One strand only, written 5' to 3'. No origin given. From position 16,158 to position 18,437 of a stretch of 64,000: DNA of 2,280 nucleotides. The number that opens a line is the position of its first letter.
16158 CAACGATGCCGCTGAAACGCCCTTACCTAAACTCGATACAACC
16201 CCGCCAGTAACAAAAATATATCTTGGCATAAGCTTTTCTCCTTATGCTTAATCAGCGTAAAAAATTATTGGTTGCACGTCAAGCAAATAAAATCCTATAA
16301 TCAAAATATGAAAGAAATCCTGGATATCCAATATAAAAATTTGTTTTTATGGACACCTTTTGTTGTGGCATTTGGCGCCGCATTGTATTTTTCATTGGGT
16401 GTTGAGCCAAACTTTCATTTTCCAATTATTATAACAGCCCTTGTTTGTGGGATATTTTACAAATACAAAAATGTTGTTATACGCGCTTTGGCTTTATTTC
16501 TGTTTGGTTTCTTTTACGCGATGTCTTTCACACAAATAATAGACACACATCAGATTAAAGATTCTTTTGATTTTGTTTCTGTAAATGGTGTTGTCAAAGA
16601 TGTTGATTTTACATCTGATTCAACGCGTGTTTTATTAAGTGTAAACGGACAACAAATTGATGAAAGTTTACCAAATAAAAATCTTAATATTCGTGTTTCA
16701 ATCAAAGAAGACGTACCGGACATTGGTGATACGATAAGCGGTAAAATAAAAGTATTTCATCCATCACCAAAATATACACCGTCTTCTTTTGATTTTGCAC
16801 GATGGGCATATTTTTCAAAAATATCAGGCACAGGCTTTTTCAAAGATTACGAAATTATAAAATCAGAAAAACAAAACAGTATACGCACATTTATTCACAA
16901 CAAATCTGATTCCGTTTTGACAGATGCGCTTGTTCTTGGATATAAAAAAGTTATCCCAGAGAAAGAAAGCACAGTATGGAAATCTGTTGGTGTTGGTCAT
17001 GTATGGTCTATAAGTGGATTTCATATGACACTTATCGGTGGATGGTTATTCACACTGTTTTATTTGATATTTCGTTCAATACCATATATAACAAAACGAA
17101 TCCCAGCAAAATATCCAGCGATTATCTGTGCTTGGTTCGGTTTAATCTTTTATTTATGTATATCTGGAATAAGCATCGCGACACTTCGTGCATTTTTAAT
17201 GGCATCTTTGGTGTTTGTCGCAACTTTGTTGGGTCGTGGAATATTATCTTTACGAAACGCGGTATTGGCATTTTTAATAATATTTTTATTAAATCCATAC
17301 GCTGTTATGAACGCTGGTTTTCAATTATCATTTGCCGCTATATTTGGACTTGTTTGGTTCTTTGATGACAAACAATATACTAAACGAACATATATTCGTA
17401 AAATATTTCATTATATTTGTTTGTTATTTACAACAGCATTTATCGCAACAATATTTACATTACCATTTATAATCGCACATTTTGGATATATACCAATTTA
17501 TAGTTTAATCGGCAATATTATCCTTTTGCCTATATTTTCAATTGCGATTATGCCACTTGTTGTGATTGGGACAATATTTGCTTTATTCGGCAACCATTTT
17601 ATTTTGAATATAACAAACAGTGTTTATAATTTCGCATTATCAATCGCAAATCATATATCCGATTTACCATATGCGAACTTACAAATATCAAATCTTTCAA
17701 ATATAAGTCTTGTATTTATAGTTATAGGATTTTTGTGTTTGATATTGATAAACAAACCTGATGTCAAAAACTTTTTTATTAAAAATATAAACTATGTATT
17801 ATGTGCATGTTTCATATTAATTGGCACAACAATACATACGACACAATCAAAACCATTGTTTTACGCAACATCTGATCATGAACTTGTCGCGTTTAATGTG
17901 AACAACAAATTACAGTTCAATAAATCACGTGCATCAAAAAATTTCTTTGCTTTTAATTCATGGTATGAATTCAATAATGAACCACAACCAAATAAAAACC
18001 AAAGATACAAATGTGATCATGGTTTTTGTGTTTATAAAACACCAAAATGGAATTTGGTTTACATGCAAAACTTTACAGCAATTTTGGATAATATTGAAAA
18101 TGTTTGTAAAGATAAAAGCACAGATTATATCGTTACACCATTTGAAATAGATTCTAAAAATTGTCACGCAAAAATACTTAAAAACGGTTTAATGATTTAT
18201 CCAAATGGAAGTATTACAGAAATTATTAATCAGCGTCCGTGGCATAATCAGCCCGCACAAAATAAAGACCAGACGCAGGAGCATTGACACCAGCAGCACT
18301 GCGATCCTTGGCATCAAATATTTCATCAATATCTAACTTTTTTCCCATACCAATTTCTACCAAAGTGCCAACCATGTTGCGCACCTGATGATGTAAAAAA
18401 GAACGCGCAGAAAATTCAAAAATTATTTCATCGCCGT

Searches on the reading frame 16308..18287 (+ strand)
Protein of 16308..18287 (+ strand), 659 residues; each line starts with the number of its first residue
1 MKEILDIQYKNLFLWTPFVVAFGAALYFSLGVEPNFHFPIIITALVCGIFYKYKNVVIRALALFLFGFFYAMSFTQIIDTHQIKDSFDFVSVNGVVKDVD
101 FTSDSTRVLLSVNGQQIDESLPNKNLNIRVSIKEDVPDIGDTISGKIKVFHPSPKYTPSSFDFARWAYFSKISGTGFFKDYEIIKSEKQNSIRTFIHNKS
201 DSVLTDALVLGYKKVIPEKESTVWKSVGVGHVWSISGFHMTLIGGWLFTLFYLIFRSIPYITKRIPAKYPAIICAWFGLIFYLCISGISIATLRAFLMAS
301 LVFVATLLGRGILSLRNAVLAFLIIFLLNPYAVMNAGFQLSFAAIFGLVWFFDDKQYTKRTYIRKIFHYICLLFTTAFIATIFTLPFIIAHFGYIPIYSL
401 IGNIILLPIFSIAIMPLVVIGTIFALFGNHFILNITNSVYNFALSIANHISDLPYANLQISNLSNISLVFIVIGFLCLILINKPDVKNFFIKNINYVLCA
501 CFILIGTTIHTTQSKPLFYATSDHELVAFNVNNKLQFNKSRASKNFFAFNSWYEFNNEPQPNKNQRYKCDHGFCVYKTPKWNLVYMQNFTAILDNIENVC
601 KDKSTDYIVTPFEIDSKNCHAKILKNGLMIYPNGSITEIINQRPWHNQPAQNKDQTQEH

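Call 8: search_protein_families(library=pfam, proteins=[window:16308-18287:+], max_evalue=0.01)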
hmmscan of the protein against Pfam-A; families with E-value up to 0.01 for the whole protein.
window:16308-18287:+ (659 aa): 2 families
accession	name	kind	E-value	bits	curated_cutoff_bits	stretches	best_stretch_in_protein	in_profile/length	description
PF03772.21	Competence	-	1.4e-51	175.9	23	1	208-481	1-266/270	Competence protein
PF13567.11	DUF4131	-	6.9e-12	45.8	31.6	1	40-182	12-163/165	Domain of unknown function (DUF4131)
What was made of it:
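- A ComEC gene is in the window at 16308-18287 (Pfam Competence, 1.4e-51, call 8).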
